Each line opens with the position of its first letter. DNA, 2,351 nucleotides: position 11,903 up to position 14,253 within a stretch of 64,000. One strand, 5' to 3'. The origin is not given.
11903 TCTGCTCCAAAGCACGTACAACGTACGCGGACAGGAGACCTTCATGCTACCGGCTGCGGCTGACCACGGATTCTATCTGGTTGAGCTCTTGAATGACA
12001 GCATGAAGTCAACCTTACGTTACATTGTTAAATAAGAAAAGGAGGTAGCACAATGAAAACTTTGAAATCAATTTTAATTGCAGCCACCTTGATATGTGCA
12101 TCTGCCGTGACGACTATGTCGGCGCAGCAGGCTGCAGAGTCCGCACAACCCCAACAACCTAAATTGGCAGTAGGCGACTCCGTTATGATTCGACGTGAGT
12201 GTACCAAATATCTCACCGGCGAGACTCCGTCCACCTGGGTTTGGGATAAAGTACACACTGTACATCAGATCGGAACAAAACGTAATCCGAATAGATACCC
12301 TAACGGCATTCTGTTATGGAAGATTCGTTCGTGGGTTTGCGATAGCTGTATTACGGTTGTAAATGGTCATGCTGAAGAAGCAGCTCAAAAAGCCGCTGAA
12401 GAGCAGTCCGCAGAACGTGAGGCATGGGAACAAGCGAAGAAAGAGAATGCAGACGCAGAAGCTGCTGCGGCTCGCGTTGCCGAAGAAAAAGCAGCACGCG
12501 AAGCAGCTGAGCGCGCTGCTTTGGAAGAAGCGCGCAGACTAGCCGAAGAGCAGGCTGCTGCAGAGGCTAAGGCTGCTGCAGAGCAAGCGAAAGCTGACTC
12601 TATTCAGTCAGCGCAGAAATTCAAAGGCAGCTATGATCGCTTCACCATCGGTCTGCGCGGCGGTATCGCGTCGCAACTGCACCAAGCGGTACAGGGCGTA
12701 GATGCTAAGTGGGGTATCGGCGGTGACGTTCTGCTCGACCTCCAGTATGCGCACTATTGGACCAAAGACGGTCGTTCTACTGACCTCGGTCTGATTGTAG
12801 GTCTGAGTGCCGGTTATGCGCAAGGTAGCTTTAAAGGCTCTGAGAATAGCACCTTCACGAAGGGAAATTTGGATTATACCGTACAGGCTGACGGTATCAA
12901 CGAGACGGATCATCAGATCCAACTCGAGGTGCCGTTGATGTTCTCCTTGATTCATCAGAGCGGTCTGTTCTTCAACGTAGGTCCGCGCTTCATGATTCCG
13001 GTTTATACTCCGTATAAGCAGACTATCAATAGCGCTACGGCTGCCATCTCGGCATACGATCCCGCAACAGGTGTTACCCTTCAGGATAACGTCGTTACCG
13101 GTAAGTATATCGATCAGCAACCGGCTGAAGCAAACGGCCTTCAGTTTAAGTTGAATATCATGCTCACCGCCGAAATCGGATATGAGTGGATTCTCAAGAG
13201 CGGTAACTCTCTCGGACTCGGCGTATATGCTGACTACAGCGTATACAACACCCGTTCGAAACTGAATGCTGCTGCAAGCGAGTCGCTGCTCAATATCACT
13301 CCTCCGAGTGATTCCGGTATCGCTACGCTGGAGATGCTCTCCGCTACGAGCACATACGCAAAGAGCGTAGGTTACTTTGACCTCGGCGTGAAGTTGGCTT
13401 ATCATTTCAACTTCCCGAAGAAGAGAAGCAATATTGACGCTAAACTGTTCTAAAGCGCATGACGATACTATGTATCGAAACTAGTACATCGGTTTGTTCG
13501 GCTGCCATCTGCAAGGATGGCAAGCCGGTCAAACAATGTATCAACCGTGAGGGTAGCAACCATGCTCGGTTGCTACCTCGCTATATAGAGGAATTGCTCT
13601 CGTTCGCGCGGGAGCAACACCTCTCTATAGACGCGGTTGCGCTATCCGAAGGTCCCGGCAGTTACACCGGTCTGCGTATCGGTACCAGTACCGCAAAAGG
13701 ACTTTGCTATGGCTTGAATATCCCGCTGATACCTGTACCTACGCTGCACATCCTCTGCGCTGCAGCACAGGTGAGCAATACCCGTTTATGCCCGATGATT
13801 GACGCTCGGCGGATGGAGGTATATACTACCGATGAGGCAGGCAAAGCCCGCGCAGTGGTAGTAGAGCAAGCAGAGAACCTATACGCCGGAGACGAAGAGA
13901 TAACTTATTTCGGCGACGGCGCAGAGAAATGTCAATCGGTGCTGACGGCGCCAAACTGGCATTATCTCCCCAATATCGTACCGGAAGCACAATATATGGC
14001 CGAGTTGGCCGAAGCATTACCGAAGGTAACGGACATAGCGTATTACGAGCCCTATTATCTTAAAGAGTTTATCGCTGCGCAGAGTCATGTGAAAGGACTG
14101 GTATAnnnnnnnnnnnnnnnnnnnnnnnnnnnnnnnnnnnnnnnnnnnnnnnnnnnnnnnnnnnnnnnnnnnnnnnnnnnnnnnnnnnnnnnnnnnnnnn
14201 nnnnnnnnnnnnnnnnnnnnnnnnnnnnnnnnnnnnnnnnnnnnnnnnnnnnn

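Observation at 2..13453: Seven-gene co-directional block of exported proteins with no enzyme signature, culminating in a giant T9SS cargo and a dedicated beta-barrel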

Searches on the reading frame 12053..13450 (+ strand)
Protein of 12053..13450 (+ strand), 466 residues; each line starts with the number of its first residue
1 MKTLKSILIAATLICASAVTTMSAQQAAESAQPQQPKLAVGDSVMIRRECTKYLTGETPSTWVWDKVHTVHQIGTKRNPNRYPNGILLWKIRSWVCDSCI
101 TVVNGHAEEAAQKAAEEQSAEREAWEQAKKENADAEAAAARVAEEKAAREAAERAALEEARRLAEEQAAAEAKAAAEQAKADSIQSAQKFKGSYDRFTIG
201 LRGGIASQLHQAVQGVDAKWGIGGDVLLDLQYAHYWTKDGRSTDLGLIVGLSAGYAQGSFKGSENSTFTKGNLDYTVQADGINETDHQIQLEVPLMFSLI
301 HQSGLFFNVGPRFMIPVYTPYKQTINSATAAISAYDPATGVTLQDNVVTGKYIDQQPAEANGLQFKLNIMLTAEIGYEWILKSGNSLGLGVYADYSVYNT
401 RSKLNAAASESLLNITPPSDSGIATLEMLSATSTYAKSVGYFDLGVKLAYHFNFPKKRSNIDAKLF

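Call 5: search_protein_families(library=pfam, proteins=[window:12053-13450:+], max_evalue=0.1)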
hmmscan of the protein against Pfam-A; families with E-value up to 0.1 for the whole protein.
window:12053-13450:+ (466 aa): 1 family
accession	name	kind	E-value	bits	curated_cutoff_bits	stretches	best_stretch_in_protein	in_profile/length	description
PF17531.7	O_Spanin_T7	-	0.059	13.8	25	1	5-52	8-51/59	Spanin, outer lipoprotein subunit T7-like virus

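Call 6: search_protein_families(library=ncbifam, proteins=[window:12053-13450:+], max_evalue=0.1)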
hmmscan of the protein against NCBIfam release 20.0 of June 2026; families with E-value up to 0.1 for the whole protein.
window:12053-13450:+ (466 aa): 3 families
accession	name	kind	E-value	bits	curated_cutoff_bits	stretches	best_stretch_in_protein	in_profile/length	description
NF007065.0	PRK09510.1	equivalog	5.2e-06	25.7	213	1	106-190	155-241/387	cell envelope integrity protein TolA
TIGR02794.1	tolA_full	equivalog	0.0001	21.7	59.45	1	107-192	154-248/362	cell envelope integrity protein TolA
NF049866.1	outer_TDE1717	subfamily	0.1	12.6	135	0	220-353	24-167/210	TDE1717 family outer membrane beta-barrel protein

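Call 8: search_protein_families(library=phrogs, proteins=[window:12053-13450:+], max_evalue=0.01)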
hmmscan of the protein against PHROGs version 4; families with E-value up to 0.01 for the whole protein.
window:12053-13450:+ (466 aa): 1 family
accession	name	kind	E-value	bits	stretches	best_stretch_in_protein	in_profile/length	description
phrog_18347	-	unknown function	0.0067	16.6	1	100-182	280-358/397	-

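Call 17: search_solved_structures(query=window:12053-13450:+, max_evalue=1)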
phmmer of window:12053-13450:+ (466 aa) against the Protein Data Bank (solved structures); distinct sequences matched with E-value up to 1: 6.
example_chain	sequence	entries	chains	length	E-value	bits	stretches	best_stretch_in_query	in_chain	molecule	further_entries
8j0s_b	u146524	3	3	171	0.2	13.8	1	128-204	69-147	ATP synthase subunit b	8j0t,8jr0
7jg5_b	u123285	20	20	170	0.46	12.7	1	87-199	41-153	ATP synthase subunit b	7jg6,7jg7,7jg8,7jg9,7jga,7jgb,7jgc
7njk_b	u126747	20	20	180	0.51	12.5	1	87-209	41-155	ATP synthase subunit b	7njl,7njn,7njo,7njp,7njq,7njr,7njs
2kqr_A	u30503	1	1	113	0.64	12.2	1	115-164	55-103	Asparaginyl-tRNA synthetase, cytoplasmic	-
3flp_A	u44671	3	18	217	0.75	12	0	54-103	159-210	SAP-like pentraxin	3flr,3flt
6spb_H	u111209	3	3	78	0.96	11.6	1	143-181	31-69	50S ribosomal protein L9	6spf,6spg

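Call 34: search_solved_structures(query=A5, max_evalue=1)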
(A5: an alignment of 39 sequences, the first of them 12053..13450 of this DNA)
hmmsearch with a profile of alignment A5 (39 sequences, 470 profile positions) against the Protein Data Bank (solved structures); distinct sequences matched with E-value up to 1: 4.
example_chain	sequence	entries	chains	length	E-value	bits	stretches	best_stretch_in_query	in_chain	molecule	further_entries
7njk_b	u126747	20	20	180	0.21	13.5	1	84-186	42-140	ATP synthase subunit b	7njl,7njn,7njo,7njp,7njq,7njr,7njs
7jg5_b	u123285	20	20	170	0.32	12.9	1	84-186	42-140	ATP synthase subunit b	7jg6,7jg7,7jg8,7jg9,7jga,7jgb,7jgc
7cu3_B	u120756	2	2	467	0.92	11.4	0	89-144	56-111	Transmembrane protein FAM155A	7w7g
6j8e_A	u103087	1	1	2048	0.97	11.3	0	97-190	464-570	Sodium channel protein type 2 subunit alpha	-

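Call 51: search_protein_families(library=pfam, alignment_id=A5, max_evalue=1)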
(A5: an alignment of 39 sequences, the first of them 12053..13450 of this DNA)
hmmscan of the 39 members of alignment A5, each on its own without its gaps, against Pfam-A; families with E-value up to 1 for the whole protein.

A. member 1, window:12053-13450:+ (466 aa): 2 families
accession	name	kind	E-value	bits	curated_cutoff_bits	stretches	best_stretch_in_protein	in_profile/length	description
PF17531.7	O_Spanin_T7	-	0.059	13.8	25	1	5-52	8-51/59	Spanin, outer lipoprotein subunit T7-like virus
PF01080.22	Presenilin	-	0.93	8.6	34.3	0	109-181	229-302/408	Presenilin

B. families by the number of members that match (of 39 scanned): 38 families (the first 25 are shown)
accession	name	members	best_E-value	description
PF01080.22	Presenilin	11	0.01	Presenilin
PF13568.12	OMP_b-brl_2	6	0.0001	Outer membrane protein beta-barrel domain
PF09531.15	Ndc1_Nup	4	0.011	Nucleoporin protein Ndc1-Nup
PF02862.22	DDHD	3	0.098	DDHD domain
PF04684.18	BAF1_ABF1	3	0.12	BAF1 / ABF1 chromatin reorganising factor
PF20524.3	DUF6739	3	0.21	Family of unknown function (DUF6739)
PF02724.19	CDC45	2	0.0055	CDC45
PF01856.23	HP_OMP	2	0.044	Helicobacter outer membrane protein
PF11832.13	DUF3352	1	0.0061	Protein of unknown function (DUF3352)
PF08597.15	eIF3_subunit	1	0.0081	Translation initiation factor eIF3 subunit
PF06783.16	UPF0239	1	0.036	Uncharacterised protein family (UPF0239)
PF21012.3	DUF6850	1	0.037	Family of unknown function (DUF6850)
PF17531.7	O_Spanin_T7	1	0.059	Spanin, outer lipoprotein subunit T7-like virus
PF06082.17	YjbH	1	0.063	Exopolysaccharide biosynthesis protein YbjH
PF12815.12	CTD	1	0.082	Spt5 C-terminal nonapeptide repeat binding Spt4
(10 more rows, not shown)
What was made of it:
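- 12638..13450 (+): G7 C-terminal beta-barrel, probably 10-12 strands, ending in Phe. PF13568 is hit in 6 of 39 orthologues (call 51).
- On Outer-membrane beta-barrel (OMP_b-brl_2-like) for G7: PF13568 is hit in 6 of 39 orthologues, best E=1e-4 (call 51).
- PF13568-type barrels are common in Bacteroidota (call 51).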

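Call 55: find_homologous_proteins(query=A5, max_evalue=0.001)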
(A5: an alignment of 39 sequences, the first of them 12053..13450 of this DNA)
Query A5 (39 sequences) (466 aa, profile of the alignment): 873 proteins with E <= 0.001 among 8000 candidates; the best 120 are listed.
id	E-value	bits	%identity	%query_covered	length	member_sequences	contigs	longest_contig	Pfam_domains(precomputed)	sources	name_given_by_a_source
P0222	1.3e-234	797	65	100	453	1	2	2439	-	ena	-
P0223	1.4e-234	797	64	100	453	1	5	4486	-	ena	-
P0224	1.8e-234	797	64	100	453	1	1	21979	-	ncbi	-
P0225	1.8e-234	797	64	100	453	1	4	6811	-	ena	-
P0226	1.8e-234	797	64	100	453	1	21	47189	-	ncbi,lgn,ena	-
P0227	1.9e-234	797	64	100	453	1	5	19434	-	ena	-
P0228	2.0e-234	797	64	100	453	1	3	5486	-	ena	-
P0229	2.1e-234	797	65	100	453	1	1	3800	-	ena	-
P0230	2.2e-234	797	61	100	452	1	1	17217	-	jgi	-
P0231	2.2e-234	797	64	100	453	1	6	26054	-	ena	-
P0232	2.3e-234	797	64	100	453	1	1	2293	-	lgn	-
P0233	2.3e-234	797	64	100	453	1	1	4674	-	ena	-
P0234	2.4e-234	796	64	100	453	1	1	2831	-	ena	-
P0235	2.5e-234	796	64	100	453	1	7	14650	-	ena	-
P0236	2.9e-234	796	64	100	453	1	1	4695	-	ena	-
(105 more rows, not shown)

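Call 67: predict_structure(alignment_id=A7)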
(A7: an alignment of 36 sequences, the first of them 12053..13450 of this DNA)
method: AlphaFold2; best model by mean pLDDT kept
length: 466 residues; sequences in the alignment: 36
mean_pLDDT: 58.8   pTM: 0.42
mean pLDDT of the five models: 58.8, 58.3, 56.8, 42.0, 40.4
residues with pLDDT >= 90: 0; 70-90: 125; 50-70: 204; < 50: 137
segments of 3 or more residues with pLDDT < 50: 10-35, 132-149, 178-195, 207-218, 236-243, 258-260, 346-363, 403-410, 432-438, 457-466
pLDDT, mean of each block of 10 residues (from residue 1): 48 37 30 53 75 61 63 61 66 75 68 62 56 45 46 64 71 57 37 46 49 43 54 51 58 57 64 71 60 73 78 71 60 70 50 41 63 84 77 78 45 62 57 49 74 57 37
secondary structure, 60 per line:
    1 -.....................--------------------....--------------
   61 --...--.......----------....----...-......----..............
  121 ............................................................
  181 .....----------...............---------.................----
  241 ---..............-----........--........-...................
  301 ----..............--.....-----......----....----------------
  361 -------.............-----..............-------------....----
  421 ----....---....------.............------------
elements in order: H2-22 E43-46 E68-74 E85-88 E93-95 E100-102 H107-185 E196-210 E220-236 E244-257 E263-270 E273-280 E282-300 E305-318 E321-325 E331-336 E341-344 E368-380 E386-399 E413-416 E425-428 H432-435 E442-454
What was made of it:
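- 12371..12607 (+): G7 Ala/Glu/Lys-rich helix of about 79 residues, with TolA-like composition. Calls 6 and 67.
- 12638..13450 (+): Strands in the model (call 67).
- On Outer-membrane beta-barrel (OMP_b-brl_2-like) for G7: Strands at 196-454 in a low-confidence model (call 67).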

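Call 70: fold_search(model_id=the predicted structure, library=pdb)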
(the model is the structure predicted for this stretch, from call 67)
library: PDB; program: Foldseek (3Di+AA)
matches with E <= 10: 833; with E <= 0.001: 33
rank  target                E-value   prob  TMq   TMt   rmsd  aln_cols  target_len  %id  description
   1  2x56                  9.6e-06  0.92  0.10  0.15  20.3       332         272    8  Yersinia Pestis Plasminogen Activator Pla (Native) (released 2010-07-28)
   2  2x55                  1.0e-05  0.97  0.11  0.16  19.7       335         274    8  Yersinia Pestis Plasminogen Activator Pla (Native) (released 2010-07-28)
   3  1k24                  1.5e-05  1.00  0.19  0.30  21.7       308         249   10  Crystal Structure of the OpcA Outer Membrane Adhesin/Invasin from Neisseria meningitidis (released 2002-03-27)
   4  2x4m_C                1.5e-05  0.96  0.13  0.18  21.1       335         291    8  Yersinia Pestis Plasminogen Activator Pla (released 2010-07-28)
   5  2x4m_A                4.4e-05  0.95  0.12  0.17  19.9       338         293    8  Yersinia Pestis Plasminogen Activator Pla (released 2010-07-28)
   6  9fzc_A                8.0e-05  1.00  0.18  0.35  12.1       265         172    8  Structure of OmpA-short in complex with nanobody Nb01 (released 2024-07-17)
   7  2x4m_B                8.4e-05  0.93  0.13  0.18  20.6       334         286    8  Yersinia Pestis Plasminogen Activator Pla (released 2010-07-28)
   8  9nh1_A                9.7e-05  0.98  0.17  0.26  22.6       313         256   10  In situ cryo-EM structure of porin I of the Legionella Dot/Icm T4SS machine (released 2025-09-17)
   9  7xw0_B                1.0e-04  0.85  0.11  0.17  27.9       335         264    6  Crystal structure of pOmpT (released 2023-05-31)
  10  2vdf                  1.4e-04  0.98  0.15  0.25  23.4       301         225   11  Structure of the OpcA adhesion from Neisseria meningitidis determined by crystallization from the cubic mesophase (released 2007-10-23)
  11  2x9k                  1.6e-04  0.69  0.11  0.16  25.1       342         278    8  Structure of a E.coli porin (released 2011-01-26)
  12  9nh1_B                1.7e-04  0.98  0.17  0.26  22.1       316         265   11  In situ cryo-EM structure of porin I of the Legionella Dot/Icm T4SS machine (released 2025-09-17)
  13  1p4t                  1.8e-04  1.00  0.17  0.41  16.4       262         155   10  Crystal structure of Neisserial surface protein A (NspA) (released 2003-07-22)
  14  9a34_MODEL_1_A        1.8e-04  0.84  0.13  0.17  21.4       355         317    6  Model of E. coli OmpT by in-cell photo-crosslinking MS and deep learning (released 2023-02-24)
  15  9a2m_MODEL_1_A        1.9e-04  1.00  0.19  0.24  12.1       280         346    8  Model of E. coli OmpA by in-cell photo-crosslinking MS and deep learning (released 2023-02-24)
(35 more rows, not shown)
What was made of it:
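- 12638..13450 (+): All of the top 50 Foldseek hits are outer-membrane barrels (call 70).
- Checked: G7 as an outer-membrane barrel is supported (calls 51, 67, 70).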

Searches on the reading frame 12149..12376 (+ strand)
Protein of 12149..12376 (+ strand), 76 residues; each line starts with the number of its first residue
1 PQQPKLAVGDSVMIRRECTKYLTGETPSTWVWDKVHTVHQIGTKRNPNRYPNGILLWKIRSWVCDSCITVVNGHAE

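Call 73: search_solved_structures(query=A8, max_evalue=10, show_alignments=2)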
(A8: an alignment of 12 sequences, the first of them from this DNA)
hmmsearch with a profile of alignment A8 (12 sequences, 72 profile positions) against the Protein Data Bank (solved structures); distinct sequences matched with E-value up to 10: 5.
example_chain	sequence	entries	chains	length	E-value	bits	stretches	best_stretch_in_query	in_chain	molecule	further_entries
3flp_A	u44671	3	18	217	0.18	14.6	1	18-62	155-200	SAP-like pentraxin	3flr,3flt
3gj7_B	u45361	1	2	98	0.29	14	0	56-68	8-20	Nuclear pore complex protein Nup153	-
5bo6_A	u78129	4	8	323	1.1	12.1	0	40-62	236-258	Sia-alpha-2,3-Gal-beta-1,4-GlcNAc-R:alpha 2,8-sialyltransferase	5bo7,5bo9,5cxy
5bo8_A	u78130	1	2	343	1.2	12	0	40-62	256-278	Sia-alpha-2,3-Gal-beta-1,4-GlcNAc-R:alpha 2,8-sialyltransferase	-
3a76_A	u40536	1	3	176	1.4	11.8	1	24-64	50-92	Gamma-hexachlorocyclohexane dehydrochlorinase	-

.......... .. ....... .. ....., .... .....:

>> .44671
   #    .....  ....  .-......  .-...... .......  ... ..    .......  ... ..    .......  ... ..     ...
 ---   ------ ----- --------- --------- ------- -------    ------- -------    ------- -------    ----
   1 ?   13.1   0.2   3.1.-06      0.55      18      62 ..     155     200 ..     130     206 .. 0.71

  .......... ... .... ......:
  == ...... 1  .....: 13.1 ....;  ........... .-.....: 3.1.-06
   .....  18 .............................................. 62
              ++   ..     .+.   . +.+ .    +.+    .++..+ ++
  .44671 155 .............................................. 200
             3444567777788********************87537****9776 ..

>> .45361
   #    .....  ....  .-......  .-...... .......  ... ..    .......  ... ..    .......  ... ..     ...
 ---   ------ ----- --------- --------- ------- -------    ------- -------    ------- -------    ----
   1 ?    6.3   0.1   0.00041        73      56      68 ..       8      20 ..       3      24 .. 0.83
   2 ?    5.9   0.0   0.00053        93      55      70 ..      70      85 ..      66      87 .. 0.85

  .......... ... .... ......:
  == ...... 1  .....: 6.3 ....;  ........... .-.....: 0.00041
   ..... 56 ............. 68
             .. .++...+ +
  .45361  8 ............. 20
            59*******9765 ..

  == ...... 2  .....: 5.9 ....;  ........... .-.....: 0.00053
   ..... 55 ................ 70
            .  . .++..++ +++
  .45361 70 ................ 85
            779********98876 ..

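Call 74: search_protein_families(library=pfam, alignment_id=A8, max_evalue=10)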
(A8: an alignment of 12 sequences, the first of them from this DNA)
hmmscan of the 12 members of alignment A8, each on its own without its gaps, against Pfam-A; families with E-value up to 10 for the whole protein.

A. member 1, seq(76 aa): 0 families

B. families by the number of members that match (of 12 scanned): 0 families
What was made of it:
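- Closest known: OmpM/SlpA-type and TolA-like envelope tethers. Different: G7 has no SLH or OmpA_C domain, and its N-domain has no detectable family (calls 73, 74).
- Tried and rejected: Pfam and PDB gave no hit, so I dropped it (calls 73, 74).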

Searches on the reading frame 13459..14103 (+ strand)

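Call 5: search_protein_families(library=pfam, proteins=[window:13459-14103:+], max_evalue=0.1)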
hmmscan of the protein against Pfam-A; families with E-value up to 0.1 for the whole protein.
window:13459-14103:+ (215 aa): 1 family
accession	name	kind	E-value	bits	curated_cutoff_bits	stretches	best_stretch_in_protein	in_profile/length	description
PF00814.31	TsaD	-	6.3e-26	92.1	24.8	1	33-132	27-128/264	tRNA N6-adenosine threonylcarbamoyltransferase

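Call 6: search_protein_families(library=ncbifam, proteins=[window:13459-14103:+], max_evalue=0.1)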
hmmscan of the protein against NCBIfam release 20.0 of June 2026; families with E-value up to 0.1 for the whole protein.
window:13459-14103:+ (215 aa): 5 families
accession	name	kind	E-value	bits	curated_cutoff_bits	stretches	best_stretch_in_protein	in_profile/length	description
TIGR03725.1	T6A_YeaZ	equivalog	2.3e-43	148.7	69.3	1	3-202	1-212/212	tRNA (adenosine(37)-N6)-threonylcarbamoyltransferase complex dimerization subunit type 1 TsaB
TIGR03723.1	T6A_TsaD_YgjD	equivalog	6.5e-10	38.6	296.1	1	34-106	48-120/314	tRNA (adenosine(37)-N6)-threonylcarbamoyltransferase complex transferase subunit TsaD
TIGR03722.2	arch_KAE1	equivalog_domain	3.7e-09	36.1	375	1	33-94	44-105/323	KEOPS complex N(6)-L-threonylcarbamoyladenine synthase Kae1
NF007174.0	PRK09605.1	equivalog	1.8e-08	33.3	447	1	22-93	33-106/535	bifunctional N(6)-L-threonylcarbamoyladenine synthase/serine/threonine protein kinase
TIGR00329.1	gcp_kae1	subfamily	4e-08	32.9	207.8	1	33-97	46-112/305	tRNA (adenosine(37)-N6)-threonylcarbamoyltransferase complex transferase subunit TsaD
